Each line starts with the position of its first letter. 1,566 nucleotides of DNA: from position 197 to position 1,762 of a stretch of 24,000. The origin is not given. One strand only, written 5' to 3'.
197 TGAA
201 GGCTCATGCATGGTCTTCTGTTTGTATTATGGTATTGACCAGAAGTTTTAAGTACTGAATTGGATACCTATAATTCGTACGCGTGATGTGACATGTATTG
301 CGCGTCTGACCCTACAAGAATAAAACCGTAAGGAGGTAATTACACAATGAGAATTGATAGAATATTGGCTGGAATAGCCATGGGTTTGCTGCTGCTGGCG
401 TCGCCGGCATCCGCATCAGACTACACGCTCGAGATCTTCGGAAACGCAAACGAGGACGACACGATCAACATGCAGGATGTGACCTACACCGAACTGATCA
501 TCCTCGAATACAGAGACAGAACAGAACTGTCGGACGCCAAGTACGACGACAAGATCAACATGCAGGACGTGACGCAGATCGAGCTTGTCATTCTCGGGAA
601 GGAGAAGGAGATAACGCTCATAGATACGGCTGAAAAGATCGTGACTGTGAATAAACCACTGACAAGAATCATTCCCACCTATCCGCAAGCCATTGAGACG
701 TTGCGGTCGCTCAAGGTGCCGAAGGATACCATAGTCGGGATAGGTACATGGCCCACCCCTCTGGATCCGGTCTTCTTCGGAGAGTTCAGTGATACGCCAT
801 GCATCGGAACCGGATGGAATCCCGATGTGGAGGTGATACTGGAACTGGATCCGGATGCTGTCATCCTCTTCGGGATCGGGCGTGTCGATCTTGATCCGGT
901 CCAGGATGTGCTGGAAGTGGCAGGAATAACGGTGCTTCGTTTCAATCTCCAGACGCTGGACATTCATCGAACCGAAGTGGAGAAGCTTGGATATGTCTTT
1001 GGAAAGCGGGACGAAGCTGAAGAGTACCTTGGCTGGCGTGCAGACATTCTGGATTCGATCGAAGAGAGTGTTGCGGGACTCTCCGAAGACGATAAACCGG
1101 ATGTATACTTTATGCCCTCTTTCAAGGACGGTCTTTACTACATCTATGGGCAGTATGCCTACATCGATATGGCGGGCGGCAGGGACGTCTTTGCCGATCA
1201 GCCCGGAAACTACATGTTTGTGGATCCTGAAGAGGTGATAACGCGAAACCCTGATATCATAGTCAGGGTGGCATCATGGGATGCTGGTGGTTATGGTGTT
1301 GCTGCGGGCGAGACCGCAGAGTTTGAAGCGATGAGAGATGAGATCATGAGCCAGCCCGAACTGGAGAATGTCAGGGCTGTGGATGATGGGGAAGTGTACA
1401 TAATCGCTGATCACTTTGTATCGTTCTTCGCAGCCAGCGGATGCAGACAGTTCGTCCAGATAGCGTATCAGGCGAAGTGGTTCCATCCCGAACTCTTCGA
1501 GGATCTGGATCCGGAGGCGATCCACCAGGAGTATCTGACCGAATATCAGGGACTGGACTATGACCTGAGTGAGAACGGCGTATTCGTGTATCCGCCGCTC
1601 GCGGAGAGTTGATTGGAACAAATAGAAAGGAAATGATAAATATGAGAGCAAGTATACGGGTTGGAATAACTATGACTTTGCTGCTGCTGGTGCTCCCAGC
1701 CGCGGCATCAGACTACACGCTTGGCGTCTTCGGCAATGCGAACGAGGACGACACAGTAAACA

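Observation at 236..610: A promoter/leader/signal-peptide/dockerin cassette is repeated five times and is far more conserved than its cargo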

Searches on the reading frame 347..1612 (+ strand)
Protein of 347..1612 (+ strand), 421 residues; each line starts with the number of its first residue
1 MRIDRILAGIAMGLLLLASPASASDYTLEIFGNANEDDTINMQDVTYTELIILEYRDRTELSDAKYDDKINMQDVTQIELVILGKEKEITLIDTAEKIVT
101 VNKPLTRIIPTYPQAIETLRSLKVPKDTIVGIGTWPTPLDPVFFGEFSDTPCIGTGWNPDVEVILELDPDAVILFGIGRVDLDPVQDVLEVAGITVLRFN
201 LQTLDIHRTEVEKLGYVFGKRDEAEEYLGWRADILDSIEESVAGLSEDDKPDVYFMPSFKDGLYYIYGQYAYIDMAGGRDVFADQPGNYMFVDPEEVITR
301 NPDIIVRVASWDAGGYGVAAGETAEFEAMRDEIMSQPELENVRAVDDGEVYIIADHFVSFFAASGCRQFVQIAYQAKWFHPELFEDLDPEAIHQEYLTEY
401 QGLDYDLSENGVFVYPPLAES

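Call 7: search_protein_families(library=pfam, proteins=[window:347-1612:+], max_evalue=0.01)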
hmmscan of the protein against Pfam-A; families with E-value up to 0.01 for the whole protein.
window:347-1612:+ (421 aa): 1 family
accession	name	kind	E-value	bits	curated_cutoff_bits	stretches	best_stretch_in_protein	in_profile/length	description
PF01497.23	Peripla_BP_2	-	1.9e-21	77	27.5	1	146-353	38-231/235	Periplasmic binding protein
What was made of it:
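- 347..1612 (+): Gene 1: dockerin-tagged substrate-binding protein (421 aa). Pfam Peripla_BP_2, 1.9e-21 (call 7).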

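Call 15: find_encoding_contigs(protein=window:347-1612:+, flank=10000, max_places=6)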
Protein window:347-1612:+ (421 aa): no gene with exactly this product is on record in the collection.
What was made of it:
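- Tried and rejected: Exact look-up of the gene 1 protein in public assemblies: not on record (call 15).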

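Call 16: find_related_loci(query=window:347-1612:+, collection=genome_contigs, flank=10000)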
Query window:347-1612:+ (421 aa) in genome_contigs; peptide patterns used: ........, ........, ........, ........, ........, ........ (x = any residue, [..] = any of these).
101 stretches matched a pattern; 86 encode a relative of the query (tblastn E <= 1e-3); the best 80 are kept; 72 distinct loci.
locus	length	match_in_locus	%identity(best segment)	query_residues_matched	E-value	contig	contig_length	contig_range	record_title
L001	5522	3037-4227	92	24-420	0e+0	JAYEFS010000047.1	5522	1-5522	MAG: Methanobacteriota archaeon isolate MAG266 MAG266_47, whole genome shotgun sequence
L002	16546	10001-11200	83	6-421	0e+0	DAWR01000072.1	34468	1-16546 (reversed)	MAG TPA_asm: Methanosarcinales archaeon UBA261 UBA261_contig_1694, whole genome shotgun sequence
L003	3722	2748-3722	94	24-348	0e+0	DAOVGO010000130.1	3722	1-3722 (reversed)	MAG TPA_asm: Methanosarcinales archaeon isolate CSMAG_1137 CSMAG_1137_k141_6208718_length_3722_cov_13.9201, whole genome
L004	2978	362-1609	68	1-416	0e+0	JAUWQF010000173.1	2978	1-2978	MAG: Methanothrix sp. isolate CSMAG_2495 CSMAG_2495_k141_125322_length_2978_cov_18.5749, whole genome shotgun sequence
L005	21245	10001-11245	63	2-416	2e-173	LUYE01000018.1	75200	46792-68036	MAG: Methanosarcinales archaeon Methan_01 Methan_01_contig_80, whole genome shotgun sequence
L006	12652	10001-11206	63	10-416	2e-170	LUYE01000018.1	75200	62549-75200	MAG: Methanosarcinales archaeon Methan_01 Methan_01_contig_80, whole genome shotgun sequence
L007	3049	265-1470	63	10-416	3e-180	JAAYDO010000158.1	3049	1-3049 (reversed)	MAG: Bacteroidales bacterium isolate AS06rmzACSIP_563 674560_AS06, whole genome shotgun sequence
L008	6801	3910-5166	60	1-417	5e-158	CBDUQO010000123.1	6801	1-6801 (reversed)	MAG TPA_asm: uncultured Methanosarcinales archaeon isolate SRR21487738_binner13_Refined_33 genome assembly, contig: ERZ2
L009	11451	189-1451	59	1-421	1e-153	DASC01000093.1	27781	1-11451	MAG TPA_asm: Methanosarcinales archaeon UBA203 UBA203_contig_11329, whole genome shotgun sequence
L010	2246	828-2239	62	1-421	4e-163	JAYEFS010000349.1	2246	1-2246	MAG: Methanobacteriota archaeon isolate MAG266 MAG266_361, whole genome shotgun sequence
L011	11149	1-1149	62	30-421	2e-150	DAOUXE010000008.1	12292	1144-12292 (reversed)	MAG TPA_asm: Methanosarcinales archaeon isolate CSMAG_893 CSMAG_893_k141_90240_length_12292_cov_35.9238, whole genome sh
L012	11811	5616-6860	57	1-415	8e-149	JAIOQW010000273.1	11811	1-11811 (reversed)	MAG: Methanosarcinales archaeon isolate SMBSF02 c_000000000096, whole genome shotgun sequence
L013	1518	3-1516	61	6-421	7e-162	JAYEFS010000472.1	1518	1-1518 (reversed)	MAG: Methanobacteriota archaeon isolate MAG266 MAG266_487, whole genome shotgun sequence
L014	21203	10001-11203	53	16-416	1e-130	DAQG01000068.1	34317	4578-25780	MAG TPA_asm: Methanothrix harundinacea isolate UBA1 UBA1_contig_1647, whole genome shotgun sequence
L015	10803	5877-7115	57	1-421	2e-130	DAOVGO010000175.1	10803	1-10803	MAG TPA_asm: Methanosarcinales archaeon isolate CSMAG_1137 CSMAG_1137_k141_3637518_length_10803_cov_14.5366, whole genom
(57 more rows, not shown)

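Call 43: find_homologous_proteins(query=window:347-1612:+, max_evalue=1e-10)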
Query window:347-1612:+ (421 aa): 2406 proteins with E <= 1e-10 among 8000 candidates; the best 120 are listed.
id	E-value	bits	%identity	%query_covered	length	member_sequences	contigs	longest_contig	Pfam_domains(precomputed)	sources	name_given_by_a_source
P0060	1.7e-253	859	90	100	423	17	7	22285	PF01497.24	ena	-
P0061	9.7e-232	787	82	100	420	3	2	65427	PF01497.24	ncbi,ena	-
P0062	1.2e-189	649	69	100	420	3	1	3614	PF01497.24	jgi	jgi:iron complex transport system substrate-binding protein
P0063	2.1e-188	644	67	100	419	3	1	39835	PF01497.24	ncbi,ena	-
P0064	1.8e-184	631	69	95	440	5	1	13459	PF01497.24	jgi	jgi:iron complex transport system substrate-binding protein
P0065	1.2e-183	629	70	96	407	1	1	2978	PF01497.24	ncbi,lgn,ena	-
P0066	2.2e-183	628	67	100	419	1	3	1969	PF01497.24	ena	-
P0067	2.4e-182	624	69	94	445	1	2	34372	PF01497.24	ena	-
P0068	9.3e-182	622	68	95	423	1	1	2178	PF01497.24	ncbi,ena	-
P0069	1.9e-178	612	68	95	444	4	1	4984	PF01497.24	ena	-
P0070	9.2e-175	599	67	95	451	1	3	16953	PF01497.24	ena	-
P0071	2.2e-174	598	66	95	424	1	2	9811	PF01497.24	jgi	jgi:iron complex transport system substrate-binding protein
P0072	4.2e-171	587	68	94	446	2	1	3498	PF01497.24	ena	-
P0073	5.9e-167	574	62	99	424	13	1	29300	PF01497.24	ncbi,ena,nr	ncbi:MAG: corrinoid ABC transporter substrate-binding protein [Methanosaeta sp. PtaU1.Bin055]|nr:MAG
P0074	2.4e-165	568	62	97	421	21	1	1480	PF01497.24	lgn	-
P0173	2.1e-124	434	54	99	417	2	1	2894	PF01497.24,PF28303.1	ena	-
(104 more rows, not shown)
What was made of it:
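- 347..1612 (+): Closest relatives are at 90-94% identity (calls 16, 43).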

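Call 44: find_encoding_contigs(protein=P0060, flank=10000, max_places=7)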
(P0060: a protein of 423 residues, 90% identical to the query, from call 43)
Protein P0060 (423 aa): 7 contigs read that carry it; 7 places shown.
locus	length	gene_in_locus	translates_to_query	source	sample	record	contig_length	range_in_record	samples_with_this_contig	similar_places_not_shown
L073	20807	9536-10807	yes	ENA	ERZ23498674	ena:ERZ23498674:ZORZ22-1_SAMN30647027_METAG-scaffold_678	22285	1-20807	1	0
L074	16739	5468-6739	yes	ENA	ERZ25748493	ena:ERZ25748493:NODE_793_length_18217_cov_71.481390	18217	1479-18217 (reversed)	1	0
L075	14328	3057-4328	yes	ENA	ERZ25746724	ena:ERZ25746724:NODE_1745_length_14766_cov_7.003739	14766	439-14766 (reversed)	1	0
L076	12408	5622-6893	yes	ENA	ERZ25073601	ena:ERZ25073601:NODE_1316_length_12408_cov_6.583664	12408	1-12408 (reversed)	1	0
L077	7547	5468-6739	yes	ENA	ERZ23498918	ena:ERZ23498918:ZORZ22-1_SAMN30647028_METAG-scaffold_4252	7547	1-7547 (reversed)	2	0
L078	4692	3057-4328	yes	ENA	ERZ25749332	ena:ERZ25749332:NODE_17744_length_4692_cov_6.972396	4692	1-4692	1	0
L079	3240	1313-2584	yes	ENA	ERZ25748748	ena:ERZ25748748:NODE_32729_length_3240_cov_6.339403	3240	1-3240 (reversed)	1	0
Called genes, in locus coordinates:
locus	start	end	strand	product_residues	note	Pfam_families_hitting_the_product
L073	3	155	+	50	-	?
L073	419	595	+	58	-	PF01032:FecCD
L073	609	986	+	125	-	-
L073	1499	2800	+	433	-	PF01497:Peripla_BP_2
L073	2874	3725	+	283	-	PF00398:RrnaAD, PF13489:Methyltransf_23 (weak), PF05175:MTS (weak), PF06325:PrmA (weak), PF13847:Methyltransf_31, PF08241:Methyltransf_11, PF08242:Methyltransf_12, PF13649:Methyltransf_25, +1 more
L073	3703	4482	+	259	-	PF01656:CbiA, PF02374:ArsA_ATPase (weak), PF10609:ParA (weak), PF13614:AAA_31 (weak)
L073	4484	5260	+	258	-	PF01145:Band_7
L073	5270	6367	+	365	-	PF01032:FecCD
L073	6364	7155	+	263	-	PF13476:AAA_23, PF00005:ABC_tran, PF02463:SMC_N (weak), PF13555:AAA_29 (weak), PF13304:AAA_21 (weak)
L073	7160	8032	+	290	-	PF00005:ABC_tran, PF13304:AAA_21 (faint)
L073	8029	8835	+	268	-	PF01061:ABC2_membrane, PF12698:ABC2_membrane_3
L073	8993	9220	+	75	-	-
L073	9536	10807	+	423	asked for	PF01497:Peripla_BP_2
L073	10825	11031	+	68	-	PF01361:Tautomerase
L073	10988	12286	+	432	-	PF01497:Peripla_BP_2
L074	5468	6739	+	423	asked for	PF01497:Peripla_BP_2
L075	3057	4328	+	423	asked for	PF01497:Peripla_BP_2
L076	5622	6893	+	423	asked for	PF01497:Peripla_BP_2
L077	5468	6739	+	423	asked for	PF01497:Peripla_BP_2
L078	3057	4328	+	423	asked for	PF01497:Peripla_BP_2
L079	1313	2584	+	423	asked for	PF01497:Peripla_BP_2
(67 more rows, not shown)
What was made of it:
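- Family size: 72 loci in 20 MAGs/records (call 16), more than 2400 protein clusters (call 43), and arrays of nine tandem genes (call 44).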

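Call 60: search_protein_families(library=pfam, proteins=[P0173, P0073], max_evalue=1)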
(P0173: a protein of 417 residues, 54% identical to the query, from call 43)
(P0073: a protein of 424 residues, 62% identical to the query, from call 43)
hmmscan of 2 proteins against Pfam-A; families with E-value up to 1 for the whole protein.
P0173 (417 aa): 1 family
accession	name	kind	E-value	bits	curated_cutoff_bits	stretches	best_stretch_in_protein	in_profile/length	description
PF01497.23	Peripla_BP_2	-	4.6e-19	69.2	27.5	1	158-353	45-233/235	Periplasmic binding protein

P0073 (424 aa): 3 families
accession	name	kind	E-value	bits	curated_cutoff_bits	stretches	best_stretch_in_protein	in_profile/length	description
PF01497.23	Peripla_BP_2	-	6e-30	104.8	27.5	1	114-357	4-232/235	Periplasmic binding protein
PF00404.24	Dockerin_1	-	0.081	13.6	22.9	1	50-83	21-54/57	Dockerin type I domain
PF21096.2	RecA_C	-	0.082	13.5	27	1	223-245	30-52/57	RecA C-terminal domain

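Call 61: search_protein_families(library=ncbifam, proteins=[window:347-1612:+], max_evalue=1)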
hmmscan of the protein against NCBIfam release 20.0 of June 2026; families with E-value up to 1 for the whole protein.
window:347-1612:+ (421 aa): 7 families
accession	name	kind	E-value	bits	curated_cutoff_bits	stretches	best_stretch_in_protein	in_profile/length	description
TIGR04281.1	peripla_PGF_1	equivalog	1.2e-16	60.9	325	1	90-345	6-257/330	PGF-CTERM-anchored ABC transporter substrate-binding protein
NF010649.0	PRK14048.1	equivalog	3e-16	59.5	374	1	144-396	95-355/374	ferrichrome/ferrioxamine B periplasmic transporter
TIGR03659.1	IsdE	equivalog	4.2e-16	59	298.65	1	100-309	33-232/292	heme ABC transporter substrate-binding protein IsdE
TIGR03868.1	F420-O_ABCperi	hypoth_equivalog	4.3e-06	26.2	392.4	1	208-313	131-234/287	putative F420-0 ABC transporter substrate-binding protein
NF002894.0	PRK03379.1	equivalog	0.00053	19.2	234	1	160-306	70-213/266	vitamin B12 ABC transporter substrate-binding protein BtuF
NF047799.1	LIC11874_lipo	equivalog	0.057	13.3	250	1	37-86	59-108/204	LIC11874 family lipoprotein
NF047404.1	cdiGMPrecepPlzA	equivalog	0.12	11.8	450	1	42-97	180-234/261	c-di-GMP-binding receptor PlzA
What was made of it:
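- Closest known: PGF-CTERM-anchored ABC substrate-binding protein. Same: Its binding domain is homologous to gene 1 (1.2e-16, below the family cut-off; call 61).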
